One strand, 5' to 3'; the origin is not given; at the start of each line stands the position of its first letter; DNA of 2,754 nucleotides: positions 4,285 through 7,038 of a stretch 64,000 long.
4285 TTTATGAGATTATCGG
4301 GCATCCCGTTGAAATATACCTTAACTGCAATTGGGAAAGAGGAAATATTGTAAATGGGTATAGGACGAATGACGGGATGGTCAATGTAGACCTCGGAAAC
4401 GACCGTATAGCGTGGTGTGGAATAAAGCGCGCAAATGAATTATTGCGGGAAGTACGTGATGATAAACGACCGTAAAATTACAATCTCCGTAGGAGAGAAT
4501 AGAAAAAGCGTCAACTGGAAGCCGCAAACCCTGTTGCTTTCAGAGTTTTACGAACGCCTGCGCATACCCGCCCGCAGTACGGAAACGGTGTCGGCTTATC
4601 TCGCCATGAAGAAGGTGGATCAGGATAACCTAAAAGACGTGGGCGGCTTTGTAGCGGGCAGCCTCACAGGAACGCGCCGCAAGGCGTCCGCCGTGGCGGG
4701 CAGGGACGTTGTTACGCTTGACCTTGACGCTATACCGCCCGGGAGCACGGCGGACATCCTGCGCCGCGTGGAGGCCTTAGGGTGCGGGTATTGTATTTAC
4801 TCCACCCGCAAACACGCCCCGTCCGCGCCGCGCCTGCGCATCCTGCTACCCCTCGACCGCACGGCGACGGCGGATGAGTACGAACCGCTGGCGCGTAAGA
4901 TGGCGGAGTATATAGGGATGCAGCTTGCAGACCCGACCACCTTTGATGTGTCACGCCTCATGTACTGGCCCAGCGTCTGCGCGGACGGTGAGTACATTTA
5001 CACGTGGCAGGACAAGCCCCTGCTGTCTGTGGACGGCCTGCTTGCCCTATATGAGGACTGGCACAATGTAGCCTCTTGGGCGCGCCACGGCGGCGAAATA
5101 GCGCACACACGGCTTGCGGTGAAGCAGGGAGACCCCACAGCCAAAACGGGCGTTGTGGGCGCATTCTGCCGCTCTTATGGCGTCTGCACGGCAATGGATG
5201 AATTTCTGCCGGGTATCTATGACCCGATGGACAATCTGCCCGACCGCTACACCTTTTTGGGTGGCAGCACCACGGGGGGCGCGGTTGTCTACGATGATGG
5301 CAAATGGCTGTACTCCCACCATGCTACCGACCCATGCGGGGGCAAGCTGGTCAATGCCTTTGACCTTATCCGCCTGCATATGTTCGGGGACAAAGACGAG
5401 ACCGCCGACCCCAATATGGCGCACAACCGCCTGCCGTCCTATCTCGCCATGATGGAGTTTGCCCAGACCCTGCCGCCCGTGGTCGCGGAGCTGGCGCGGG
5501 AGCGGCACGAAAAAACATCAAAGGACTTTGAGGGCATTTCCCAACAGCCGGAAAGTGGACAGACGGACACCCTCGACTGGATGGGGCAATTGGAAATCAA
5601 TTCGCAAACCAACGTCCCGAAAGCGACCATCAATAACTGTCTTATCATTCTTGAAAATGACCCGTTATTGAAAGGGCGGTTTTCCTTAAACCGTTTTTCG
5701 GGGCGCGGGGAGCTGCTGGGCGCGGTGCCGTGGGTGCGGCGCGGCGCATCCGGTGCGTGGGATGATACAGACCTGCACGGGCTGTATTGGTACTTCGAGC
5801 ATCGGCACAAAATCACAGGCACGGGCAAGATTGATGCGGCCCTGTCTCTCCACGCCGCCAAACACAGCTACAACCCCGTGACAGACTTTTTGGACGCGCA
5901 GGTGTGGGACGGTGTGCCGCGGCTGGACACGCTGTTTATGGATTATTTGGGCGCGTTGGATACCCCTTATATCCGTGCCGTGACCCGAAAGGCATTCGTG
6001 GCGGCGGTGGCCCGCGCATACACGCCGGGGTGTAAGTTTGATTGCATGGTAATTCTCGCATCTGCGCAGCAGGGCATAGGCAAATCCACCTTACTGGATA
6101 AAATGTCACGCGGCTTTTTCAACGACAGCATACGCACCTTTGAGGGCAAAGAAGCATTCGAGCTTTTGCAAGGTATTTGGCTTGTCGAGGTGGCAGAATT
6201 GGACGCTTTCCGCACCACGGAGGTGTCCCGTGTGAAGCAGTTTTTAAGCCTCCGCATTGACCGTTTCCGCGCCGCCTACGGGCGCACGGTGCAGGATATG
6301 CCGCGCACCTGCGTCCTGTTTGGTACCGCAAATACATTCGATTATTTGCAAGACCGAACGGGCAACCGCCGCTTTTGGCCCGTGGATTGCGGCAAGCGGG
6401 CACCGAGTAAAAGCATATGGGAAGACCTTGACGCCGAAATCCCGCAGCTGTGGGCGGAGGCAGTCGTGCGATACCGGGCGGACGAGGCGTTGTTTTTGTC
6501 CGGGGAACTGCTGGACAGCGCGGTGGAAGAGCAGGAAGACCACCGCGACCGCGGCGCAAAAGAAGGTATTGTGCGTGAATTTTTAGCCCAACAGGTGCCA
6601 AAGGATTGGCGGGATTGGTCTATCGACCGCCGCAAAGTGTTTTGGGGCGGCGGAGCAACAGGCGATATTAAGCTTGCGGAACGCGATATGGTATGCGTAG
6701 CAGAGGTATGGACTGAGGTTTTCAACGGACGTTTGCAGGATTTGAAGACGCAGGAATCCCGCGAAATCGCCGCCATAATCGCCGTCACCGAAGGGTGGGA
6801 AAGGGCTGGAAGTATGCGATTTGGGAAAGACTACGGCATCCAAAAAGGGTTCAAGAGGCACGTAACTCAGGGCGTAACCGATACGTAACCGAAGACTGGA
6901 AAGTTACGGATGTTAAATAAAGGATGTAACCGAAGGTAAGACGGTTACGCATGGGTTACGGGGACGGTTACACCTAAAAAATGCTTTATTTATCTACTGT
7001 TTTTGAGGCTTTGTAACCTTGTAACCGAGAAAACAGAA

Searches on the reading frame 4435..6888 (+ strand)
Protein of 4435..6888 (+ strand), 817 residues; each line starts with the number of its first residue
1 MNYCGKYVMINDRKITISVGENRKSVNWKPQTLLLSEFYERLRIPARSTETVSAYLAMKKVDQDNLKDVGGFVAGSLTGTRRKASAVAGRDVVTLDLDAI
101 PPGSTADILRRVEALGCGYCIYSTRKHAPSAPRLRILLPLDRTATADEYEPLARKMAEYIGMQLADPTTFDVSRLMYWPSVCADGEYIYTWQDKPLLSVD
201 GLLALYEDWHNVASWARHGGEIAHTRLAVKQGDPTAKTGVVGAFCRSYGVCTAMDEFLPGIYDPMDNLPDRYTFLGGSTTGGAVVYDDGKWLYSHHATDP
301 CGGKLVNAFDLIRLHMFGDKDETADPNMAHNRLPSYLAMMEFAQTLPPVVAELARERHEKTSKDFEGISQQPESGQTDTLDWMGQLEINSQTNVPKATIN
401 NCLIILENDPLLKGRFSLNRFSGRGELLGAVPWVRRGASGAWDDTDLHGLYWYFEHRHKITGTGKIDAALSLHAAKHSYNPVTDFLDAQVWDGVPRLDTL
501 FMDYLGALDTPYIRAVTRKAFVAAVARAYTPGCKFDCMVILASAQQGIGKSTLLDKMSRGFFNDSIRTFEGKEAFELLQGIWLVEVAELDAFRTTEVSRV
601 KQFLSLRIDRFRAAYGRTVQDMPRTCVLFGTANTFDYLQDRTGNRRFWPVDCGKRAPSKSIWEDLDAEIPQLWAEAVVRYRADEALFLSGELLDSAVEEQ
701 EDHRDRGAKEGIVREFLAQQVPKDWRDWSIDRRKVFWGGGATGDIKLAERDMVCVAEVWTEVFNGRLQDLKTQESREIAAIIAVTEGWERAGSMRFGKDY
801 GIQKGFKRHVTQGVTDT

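Call 51: search_protein_families(library=phrogs, proteins=[window:4435-6888:+], max_evalue=0.00001)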
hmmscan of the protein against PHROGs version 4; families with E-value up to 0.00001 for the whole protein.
window:4435-6888:+ (817 aa): 10 families
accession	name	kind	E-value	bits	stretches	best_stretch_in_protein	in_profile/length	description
phrog_256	-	DNA, RNA and nucleotide metabolism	6.5e-289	962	1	11-809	2-795/798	DNA helicase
phrog_1313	-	DNA, RNA and nucleotide metabolism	1.8e-124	417.7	1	262-811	46-557/568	DNA helicase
phrog_9765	-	DNA, RNA and nucleotide metabolism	2.2e-104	351.2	1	9-439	13-439/939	DNA primase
phrog_15962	-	DNA, RNA and nucleotide metabolism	7.5e-44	151.1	1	400-723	408-740/835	DNA primase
phrog_2249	-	DNA, RNA and nucleotide metabolism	2.2e-37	130.2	1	475-712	470-700/802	DNA primase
phrog_16593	-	DNA, RNA and nucleotide metabolism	1.5e-36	127.1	1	463-713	485-732/823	DNA primase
phrog_36873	-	DNA, RNA and nucleotide metabolism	2.6e-31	109.2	1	471-688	482-695/1082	DNA helicase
phrog_4630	-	DNA, RNA and nucleotide metabolism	5.2e-16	59.4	1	470-655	173-368/581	DNA primase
phrog_3228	-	DNA, RNA and nucleotide metabolism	4.5e-12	46.1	1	26-183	20-183/766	replicative helicase-primase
phrog_10537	-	unknown function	9.5e-09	34.6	1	12-130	222-322/1229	-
